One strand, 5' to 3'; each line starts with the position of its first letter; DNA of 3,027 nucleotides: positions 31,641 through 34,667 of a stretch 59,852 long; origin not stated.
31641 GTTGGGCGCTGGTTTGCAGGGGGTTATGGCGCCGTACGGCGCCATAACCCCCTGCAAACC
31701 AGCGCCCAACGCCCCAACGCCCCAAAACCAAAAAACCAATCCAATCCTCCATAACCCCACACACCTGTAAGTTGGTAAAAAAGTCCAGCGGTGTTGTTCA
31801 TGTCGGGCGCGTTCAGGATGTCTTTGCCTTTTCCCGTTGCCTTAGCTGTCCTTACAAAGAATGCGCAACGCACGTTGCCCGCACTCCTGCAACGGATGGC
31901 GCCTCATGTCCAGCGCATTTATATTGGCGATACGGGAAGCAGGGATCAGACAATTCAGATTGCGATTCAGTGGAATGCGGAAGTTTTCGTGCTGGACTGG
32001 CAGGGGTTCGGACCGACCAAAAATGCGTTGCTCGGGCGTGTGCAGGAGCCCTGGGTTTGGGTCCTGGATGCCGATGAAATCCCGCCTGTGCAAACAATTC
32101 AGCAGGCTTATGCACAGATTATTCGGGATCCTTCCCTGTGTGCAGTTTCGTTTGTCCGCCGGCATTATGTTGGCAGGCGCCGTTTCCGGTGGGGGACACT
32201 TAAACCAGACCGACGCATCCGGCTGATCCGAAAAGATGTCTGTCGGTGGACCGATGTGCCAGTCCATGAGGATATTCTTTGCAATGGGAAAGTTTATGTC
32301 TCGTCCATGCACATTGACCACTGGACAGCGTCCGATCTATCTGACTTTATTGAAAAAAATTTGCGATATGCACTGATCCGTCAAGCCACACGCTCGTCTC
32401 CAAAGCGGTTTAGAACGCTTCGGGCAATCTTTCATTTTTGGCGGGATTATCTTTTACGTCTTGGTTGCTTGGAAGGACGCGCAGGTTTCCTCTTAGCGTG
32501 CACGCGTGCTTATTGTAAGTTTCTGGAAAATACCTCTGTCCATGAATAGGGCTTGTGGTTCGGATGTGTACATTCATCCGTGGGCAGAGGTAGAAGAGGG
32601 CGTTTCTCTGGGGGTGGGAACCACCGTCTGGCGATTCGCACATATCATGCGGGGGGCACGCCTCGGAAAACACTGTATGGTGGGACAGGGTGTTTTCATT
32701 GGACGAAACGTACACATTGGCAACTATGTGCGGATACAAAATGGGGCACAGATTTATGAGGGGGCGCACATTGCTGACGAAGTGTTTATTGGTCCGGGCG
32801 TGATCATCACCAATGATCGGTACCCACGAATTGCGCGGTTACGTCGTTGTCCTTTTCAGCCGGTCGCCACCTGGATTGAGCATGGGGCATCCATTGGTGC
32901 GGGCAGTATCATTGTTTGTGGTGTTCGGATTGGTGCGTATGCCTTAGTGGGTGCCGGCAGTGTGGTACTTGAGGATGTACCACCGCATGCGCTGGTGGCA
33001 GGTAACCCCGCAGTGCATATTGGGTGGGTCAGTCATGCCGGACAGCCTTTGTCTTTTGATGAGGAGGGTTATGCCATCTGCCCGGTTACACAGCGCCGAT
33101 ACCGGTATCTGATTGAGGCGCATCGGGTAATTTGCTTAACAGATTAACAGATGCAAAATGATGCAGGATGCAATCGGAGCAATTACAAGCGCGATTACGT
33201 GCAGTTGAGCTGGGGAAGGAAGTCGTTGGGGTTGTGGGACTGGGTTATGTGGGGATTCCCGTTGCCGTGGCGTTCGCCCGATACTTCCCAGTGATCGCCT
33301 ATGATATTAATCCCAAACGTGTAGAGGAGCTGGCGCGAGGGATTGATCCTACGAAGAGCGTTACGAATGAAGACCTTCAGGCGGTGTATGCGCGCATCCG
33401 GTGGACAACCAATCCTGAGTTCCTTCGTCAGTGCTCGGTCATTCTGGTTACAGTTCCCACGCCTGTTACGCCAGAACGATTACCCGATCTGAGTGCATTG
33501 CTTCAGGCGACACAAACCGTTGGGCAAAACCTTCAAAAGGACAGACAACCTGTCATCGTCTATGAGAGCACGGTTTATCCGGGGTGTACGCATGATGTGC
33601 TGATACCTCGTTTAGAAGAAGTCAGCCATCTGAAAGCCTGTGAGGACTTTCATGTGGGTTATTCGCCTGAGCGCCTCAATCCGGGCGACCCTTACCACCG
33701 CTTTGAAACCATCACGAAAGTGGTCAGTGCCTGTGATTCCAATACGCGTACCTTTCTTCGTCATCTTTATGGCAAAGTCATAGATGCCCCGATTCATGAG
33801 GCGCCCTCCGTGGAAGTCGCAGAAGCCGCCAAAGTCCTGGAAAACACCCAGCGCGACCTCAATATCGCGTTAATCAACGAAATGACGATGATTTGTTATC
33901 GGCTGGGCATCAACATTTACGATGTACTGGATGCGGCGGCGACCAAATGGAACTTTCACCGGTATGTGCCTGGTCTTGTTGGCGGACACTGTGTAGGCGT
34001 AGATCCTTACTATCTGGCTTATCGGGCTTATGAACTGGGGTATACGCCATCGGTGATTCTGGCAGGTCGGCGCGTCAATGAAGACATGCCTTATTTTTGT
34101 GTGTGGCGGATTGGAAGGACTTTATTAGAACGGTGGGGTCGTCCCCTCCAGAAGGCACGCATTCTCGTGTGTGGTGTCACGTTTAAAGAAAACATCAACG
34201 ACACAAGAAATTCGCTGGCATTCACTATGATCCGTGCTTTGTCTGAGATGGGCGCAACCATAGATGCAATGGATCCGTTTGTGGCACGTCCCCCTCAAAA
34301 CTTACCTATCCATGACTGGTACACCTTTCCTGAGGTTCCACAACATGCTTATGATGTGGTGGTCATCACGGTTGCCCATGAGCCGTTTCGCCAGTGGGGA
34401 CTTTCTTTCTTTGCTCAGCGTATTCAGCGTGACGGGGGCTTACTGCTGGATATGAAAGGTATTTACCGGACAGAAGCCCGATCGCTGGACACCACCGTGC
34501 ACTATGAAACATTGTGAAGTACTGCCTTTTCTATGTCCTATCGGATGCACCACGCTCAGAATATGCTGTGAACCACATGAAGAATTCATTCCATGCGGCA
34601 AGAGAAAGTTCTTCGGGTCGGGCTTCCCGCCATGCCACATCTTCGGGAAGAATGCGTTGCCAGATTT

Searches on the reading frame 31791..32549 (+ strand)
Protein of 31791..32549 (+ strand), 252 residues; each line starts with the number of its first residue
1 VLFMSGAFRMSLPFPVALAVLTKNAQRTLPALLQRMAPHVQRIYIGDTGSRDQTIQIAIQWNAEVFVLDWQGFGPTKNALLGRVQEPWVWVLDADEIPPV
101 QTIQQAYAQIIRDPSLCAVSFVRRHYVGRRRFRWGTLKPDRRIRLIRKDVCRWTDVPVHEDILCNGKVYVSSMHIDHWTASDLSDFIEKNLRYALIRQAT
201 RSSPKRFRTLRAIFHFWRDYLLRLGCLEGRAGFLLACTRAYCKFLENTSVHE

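Call 7: search_protein_families(library=pfam, proteins=[window:31791-32549:+])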
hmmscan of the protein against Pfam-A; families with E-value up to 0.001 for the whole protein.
window:31791-32549:+ (252 aa): 1 family
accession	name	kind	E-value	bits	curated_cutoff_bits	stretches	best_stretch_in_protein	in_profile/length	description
PF00535.33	Glycos_transf_2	-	9.4e-12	45.6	23.3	1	22-138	6-131/168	Glycosyl transferase family 2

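Call 31: find_homologous_proteins(query=window:31800-32549:+, max_evalue=1e-20)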
Query window:31800-32549:+ (249 aa): 4 proteins with E <= 1e-20 among 1033 candidates.
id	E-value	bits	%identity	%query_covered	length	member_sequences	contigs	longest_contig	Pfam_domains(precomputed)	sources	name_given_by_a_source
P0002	4.0e-165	565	100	98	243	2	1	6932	PF00535.33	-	-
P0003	1.4e-24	105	31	93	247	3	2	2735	PF00535.33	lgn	-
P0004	1.3e-23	102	28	95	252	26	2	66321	PF00535.33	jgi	jgi:glycosyltransferase involved in cell wall biosynthesis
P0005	7.6e-21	93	30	93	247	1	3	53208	PF00535.33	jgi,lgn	jgi:glycosyltransferase involved in cell wall biosynthesis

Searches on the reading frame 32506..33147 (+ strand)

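Call 7: search_protein_families(library=pfam, proteins=[window:32506-33147:+])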
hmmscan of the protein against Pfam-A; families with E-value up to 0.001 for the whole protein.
window:32506-33147:+ (213 aa): 4 families
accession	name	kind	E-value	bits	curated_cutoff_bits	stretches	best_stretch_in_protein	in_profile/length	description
PF00132.30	Hexapep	-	5.7e-24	83.2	27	3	68-103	1-36/36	Bacterial transferase hexapeptide (six repeats)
PF25084.1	LbH_EIF2B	-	7.6e-09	36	54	1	19-103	8-89/105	EIF2B subunit epsilon LbH domain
PF14602.12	Hexapep_2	-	1e-06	28.8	27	0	124-154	4-32/34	Hexapeptide repeat of succinyl-transferase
PF25087.1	GMPPB_C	-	0.00047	20.2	39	1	18-97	14-91/110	GMPPB C-terminal domain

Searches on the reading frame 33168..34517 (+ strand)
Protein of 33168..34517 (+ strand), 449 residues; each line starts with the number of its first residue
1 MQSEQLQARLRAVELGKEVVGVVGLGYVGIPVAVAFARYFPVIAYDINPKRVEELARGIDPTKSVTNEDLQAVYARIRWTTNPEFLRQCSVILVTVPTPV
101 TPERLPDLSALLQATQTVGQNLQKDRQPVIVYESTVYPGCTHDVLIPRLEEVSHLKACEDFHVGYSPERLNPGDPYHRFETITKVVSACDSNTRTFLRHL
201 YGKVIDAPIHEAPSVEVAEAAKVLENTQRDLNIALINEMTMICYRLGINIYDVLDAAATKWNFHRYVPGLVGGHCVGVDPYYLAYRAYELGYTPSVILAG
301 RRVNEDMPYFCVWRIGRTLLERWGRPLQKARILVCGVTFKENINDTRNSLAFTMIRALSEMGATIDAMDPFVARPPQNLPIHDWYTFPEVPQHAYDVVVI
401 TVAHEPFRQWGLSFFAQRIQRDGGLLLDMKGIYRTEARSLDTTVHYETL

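Call 7: search_protein_families(library=pfam, proteins=[window:33168-34517:+])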
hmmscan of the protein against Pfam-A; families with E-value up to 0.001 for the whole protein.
window:33168-34517:+ (449 aa): 3 families
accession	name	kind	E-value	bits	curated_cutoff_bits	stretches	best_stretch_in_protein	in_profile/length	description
PF03721.20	UDPG_MGDP_dh_N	-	1.9e-29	103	27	1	20-190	3-176/187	UDP-glucose/GDP-mannose dehydrogenase family, NAD binding domain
PF00984.24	UDPG_MGDP_dh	-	2.4e-24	85.7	25.4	1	217-305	2-93/94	UDP-glucose/GDP-mannose dehydrogenase family, central domain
PF03720.21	UDPG_MGDP_dh_C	-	1.4e-16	61.2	30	1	333-434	1-102/103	UDP-glucose/GDP-mannose dehydrogenase family, UDP binding domain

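Call 13: find_encoding_contigs(protein=window:33168-34517:+, flank=10000, max_places=10)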
Protein window:33168-34517:+ (449 aa): 2 contigs read that carry it; 2 places shown.
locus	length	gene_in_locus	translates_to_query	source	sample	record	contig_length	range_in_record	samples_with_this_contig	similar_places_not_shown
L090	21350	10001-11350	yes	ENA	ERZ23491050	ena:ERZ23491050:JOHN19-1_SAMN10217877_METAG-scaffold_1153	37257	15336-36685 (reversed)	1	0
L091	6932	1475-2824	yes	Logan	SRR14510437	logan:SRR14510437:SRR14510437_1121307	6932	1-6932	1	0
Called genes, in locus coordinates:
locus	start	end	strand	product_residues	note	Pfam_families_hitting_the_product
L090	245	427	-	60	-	-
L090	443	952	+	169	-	-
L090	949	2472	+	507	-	-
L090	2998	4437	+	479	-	PF01609:DDE_Tnp_1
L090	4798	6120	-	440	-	PF18120:DUF5597 (faint), PF17164:DUF5122 (faint)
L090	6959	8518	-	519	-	-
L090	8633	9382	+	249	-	PF00535:Glycos_transf_2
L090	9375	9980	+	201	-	PF25084:LbH_EIF2B (weak), PF14602:Hexapep_2 (faint), PF25087:GMPPB_C, PF00132:Hexapep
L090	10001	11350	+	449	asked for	PF03721:UDPG_MGDP_dh_N, PF00984:UDPG_MGDP_dh, PF03720:UDPG_MGDP_dh_C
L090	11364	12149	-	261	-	PF00398:RrnaAD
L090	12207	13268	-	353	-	PF00491:Arginase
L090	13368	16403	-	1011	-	PF15902:Sortilin-Vps10 (faint), PF02012:BNR (faint), PF18962:Por_Secre_tail (weak)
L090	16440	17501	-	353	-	PF16881:LIAS_N, PF04055:Radical_SAM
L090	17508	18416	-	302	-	-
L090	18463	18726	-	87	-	-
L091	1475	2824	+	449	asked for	PF03721:UDPG_MGDP_dh_N, PF00984:UDPG_MGDP_dh, PF03720:UDPG_MGDP_dh_C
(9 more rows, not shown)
